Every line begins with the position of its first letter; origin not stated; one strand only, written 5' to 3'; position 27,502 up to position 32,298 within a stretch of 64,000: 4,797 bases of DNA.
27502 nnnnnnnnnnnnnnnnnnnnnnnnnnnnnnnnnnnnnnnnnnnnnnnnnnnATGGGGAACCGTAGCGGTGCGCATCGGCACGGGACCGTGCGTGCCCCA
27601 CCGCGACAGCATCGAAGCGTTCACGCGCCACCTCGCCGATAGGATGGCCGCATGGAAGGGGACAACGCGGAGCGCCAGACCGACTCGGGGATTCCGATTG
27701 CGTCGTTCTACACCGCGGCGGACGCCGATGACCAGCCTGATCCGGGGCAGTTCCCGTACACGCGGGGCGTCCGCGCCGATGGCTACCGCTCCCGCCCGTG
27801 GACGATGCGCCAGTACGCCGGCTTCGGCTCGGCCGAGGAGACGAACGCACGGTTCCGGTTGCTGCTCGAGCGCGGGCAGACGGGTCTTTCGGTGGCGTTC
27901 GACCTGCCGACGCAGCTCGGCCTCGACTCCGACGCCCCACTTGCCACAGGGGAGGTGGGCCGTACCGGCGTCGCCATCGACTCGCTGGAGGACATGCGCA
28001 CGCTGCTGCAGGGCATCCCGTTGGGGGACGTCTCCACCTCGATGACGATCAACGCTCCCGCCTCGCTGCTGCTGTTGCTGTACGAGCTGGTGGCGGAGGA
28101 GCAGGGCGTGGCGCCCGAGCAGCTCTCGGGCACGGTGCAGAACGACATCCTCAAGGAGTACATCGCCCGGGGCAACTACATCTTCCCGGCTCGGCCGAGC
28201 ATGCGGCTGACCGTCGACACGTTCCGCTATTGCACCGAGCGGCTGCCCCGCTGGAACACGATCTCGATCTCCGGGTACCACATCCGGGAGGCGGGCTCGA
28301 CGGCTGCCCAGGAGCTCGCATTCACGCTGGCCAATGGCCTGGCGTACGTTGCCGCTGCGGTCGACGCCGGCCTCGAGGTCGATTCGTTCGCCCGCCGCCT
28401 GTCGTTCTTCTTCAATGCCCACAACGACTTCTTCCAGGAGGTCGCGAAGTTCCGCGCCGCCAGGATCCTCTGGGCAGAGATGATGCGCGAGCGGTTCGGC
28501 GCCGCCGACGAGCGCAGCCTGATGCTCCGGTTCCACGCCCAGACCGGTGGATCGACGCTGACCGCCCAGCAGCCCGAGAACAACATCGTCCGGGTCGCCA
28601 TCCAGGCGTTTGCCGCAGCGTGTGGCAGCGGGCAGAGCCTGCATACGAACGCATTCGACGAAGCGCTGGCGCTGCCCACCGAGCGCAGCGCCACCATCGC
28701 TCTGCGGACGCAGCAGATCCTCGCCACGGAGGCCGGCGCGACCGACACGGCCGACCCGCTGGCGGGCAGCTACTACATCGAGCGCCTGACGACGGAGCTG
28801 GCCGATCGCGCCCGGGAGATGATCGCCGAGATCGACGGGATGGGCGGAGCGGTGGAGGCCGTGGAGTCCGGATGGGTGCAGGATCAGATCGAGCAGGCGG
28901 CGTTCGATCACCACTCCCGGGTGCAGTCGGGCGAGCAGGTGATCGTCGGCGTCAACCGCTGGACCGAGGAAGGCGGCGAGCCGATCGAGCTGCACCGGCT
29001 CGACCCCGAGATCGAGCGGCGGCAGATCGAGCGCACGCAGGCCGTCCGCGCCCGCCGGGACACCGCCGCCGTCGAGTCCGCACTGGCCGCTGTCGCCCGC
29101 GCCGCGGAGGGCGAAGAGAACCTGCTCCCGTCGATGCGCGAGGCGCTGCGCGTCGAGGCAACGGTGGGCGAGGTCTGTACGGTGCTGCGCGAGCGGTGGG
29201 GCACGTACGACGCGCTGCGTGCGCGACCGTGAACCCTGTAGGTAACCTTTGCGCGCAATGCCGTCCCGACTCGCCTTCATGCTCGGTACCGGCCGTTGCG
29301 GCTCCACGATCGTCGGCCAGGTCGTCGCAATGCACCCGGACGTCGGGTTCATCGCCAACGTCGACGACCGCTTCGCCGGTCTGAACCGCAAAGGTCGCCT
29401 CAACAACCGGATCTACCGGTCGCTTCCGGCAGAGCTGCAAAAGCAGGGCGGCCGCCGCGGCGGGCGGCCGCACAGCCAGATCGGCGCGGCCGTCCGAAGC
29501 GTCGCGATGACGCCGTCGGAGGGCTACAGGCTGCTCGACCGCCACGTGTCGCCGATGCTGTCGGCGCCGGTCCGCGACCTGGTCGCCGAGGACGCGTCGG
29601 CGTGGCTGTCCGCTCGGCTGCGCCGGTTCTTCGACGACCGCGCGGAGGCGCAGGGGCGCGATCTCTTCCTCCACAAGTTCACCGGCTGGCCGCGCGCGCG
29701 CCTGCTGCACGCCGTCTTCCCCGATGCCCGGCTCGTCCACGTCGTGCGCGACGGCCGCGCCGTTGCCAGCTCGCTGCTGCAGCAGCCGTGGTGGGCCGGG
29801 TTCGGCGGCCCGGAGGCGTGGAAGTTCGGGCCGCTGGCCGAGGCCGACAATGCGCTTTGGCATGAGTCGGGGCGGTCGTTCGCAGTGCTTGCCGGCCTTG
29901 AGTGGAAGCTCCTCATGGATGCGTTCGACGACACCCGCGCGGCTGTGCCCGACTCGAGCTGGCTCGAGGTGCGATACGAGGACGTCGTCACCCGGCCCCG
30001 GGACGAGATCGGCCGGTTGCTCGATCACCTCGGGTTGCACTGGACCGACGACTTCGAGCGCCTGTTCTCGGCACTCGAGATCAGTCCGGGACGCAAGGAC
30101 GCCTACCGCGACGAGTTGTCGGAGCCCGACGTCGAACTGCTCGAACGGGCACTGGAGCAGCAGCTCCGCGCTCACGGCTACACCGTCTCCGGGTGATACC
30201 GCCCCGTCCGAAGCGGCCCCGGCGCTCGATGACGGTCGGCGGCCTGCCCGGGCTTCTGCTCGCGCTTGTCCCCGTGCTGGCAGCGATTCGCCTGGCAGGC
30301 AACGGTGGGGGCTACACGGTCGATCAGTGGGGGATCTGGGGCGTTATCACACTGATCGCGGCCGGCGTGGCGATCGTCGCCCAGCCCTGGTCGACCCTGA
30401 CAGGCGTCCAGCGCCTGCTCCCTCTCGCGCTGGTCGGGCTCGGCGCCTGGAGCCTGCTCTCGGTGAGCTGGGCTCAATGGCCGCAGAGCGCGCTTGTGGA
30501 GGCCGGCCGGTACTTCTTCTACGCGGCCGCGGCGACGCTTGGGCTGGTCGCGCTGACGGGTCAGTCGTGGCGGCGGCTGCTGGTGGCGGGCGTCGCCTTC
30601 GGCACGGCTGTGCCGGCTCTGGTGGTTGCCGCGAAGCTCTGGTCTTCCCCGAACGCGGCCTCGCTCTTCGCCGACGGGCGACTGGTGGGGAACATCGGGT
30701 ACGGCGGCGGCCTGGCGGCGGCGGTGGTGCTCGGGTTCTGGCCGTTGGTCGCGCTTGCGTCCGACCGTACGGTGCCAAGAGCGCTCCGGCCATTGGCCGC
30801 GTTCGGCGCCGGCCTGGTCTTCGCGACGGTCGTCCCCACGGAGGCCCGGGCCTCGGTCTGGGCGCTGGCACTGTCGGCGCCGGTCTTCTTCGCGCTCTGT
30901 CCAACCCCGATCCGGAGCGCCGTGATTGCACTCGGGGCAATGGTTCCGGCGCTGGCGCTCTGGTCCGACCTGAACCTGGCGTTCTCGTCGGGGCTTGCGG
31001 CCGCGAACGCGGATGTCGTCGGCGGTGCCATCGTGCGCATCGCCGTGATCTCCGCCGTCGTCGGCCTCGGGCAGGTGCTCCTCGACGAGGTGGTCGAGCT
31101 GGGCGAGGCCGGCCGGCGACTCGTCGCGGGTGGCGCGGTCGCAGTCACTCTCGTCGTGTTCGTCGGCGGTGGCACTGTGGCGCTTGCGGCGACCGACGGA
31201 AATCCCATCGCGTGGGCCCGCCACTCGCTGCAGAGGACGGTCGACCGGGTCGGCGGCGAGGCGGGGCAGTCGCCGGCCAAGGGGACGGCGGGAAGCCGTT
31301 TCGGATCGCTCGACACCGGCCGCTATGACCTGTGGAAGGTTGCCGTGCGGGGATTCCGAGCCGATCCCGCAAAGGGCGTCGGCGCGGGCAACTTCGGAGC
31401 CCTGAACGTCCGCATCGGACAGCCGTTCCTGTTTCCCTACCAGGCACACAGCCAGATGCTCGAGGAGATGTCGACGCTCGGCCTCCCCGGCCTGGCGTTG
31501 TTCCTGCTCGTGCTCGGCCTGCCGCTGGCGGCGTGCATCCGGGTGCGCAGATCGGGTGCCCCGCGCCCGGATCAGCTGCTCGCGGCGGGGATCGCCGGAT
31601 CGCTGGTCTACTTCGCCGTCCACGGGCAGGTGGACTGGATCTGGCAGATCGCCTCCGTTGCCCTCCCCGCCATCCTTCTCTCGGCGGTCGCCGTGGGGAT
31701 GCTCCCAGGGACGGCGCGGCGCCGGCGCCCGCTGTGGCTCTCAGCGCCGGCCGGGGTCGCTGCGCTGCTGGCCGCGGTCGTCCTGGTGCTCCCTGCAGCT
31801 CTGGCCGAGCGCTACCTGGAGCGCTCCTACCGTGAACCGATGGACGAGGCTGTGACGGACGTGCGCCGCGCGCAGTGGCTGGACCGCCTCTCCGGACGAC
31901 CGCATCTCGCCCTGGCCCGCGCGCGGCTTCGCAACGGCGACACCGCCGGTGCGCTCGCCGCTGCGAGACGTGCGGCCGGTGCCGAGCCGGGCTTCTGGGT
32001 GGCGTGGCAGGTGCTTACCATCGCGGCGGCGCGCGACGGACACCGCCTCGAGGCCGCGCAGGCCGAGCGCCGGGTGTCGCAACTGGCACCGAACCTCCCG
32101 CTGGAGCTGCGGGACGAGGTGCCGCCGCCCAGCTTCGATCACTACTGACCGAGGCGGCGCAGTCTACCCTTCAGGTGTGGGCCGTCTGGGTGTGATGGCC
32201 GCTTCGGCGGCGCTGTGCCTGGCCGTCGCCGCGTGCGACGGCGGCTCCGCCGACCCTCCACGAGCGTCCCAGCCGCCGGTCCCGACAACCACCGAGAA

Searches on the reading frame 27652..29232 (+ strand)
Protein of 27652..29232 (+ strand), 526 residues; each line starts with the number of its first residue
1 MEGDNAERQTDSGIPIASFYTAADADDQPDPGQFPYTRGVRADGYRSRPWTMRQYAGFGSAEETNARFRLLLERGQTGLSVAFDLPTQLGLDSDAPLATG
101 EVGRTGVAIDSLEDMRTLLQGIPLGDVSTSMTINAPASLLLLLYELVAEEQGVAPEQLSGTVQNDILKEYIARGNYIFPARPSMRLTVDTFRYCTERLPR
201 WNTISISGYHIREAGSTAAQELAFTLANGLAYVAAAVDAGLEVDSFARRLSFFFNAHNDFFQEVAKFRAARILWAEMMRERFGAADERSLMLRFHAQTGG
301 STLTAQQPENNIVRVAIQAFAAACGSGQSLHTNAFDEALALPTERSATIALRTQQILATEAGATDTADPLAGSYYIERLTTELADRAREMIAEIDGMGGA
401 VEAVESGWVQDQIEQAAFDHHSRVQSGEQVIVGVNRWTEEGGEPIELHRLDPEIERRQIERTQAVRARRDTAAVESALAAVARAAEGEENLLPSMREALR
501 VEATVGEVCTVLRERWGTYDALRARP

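Call 11: search_protein_families(library=pfam, proteins=[window:27652-29232:+], max_evalue=0.001)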
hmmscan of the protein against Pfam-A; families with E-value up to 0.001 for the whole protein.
window:27652-29232:+ (526 aa): 1 family
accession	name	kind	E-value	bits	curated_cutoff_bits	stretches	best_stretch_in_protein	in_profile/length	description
PF01642.28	MM_CoA_mutase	-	2.3e-220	732.9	22.1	1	9-517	1-512/512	Methylmalonyl-CoA mutase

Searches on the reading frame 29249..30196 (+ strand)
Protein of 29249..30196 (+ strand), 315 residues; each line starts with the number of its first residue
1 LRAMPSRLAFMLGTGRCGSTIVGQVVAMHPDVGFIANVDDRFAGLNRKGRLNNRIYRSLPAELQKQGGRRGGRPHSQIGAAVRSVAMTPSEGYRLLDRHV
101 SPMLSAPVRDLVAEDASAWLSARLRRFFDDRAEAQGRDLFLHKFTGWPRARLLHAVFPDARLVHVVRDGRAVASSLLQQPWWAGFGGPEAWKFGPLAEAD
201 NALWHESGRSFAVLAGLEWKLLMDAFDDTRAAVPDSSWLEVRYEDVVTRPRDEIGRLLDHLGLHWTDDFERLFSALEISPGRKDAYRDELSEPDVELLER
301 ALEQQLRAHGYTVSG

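Call 11: search_protein_families(library=pfam, proteins=[window:29249-30196:+], max_evalue=0.001)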
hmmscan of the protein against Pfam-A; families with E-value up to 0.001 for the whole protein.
window:29249-30196:+ (315 aa): 2 families
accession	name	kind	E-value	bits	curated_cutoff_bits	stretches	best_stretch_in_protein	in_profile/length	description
PF13469.12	Sulfotransfer_3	-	3.3e-21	77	27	1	10-267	3-216/216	Sulfotransferase family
PF00685.33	Sulfotransfer_1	-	6.5e-07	29.5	22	1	157-266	88-184/255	Sulfotransferase domain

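Call 60: search_protein_families(library=ncbifam, proteins=[window:29249-30196:+], max_evalue=0.001)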
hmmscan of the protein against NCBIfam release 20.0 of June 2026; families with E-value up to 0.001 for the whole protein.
window:29249-30196:+ (315 aa): 1 family
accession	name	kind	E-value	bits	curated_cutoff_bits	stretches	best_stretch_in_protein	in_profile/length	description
NF052394.1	NodProtNoeE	equivalog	1.1e-05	24.3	500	0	147-265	108-220/387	nodulation protein NoeE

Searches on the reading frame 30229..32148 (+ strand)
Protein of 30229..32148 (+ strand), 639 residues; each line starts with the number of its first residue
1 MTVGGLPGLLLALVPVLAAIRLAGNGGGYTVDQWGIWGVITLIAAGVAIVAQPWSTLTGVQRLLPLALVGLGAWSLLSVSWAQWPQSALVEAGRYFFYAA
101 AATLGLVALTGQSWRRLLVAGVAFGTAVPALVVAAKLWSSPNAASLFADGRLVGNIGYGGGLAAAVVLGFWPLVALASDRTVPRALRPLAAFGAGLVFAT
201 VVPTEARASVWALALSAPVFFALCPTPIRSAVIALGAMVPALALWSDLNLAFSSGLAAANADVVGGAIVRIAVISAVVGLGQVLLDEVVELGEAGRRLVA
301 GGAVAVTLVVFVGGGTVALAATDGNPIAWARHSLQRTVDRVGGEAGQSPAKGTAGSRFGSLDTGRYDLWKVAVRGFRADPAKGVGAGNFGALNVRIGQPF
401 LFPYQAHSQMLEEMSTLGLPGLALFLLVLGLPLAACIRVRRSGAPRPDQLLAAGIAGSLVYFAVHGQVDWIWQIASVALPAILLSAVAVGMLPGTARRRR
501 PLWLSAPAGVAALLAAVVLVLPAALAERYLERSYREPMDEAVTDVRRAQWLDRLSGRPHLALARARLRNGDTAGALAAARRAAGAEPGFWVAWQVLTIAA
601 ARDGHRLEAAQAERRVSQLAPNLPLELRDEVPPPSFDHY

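Call 88: search_protein_families(library=pfam, proteins=[window:30229-32148:+], max_evalue=0.01)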
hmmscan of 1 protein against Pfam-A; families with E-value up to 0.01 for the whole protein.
window:30229-32148:+ (639 aa): 2 families
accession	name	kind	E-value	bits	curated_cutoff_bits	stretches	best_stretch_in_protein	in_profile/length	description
PF04932.20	Wzy_C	-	2.9e-08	34.1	31.7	1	269-426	15-149/149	O-Antigen ligase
PF13428.12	TPR_14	-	0.0057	17.7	23.5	1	559-596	4-41/44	Tetratricopeptide repeat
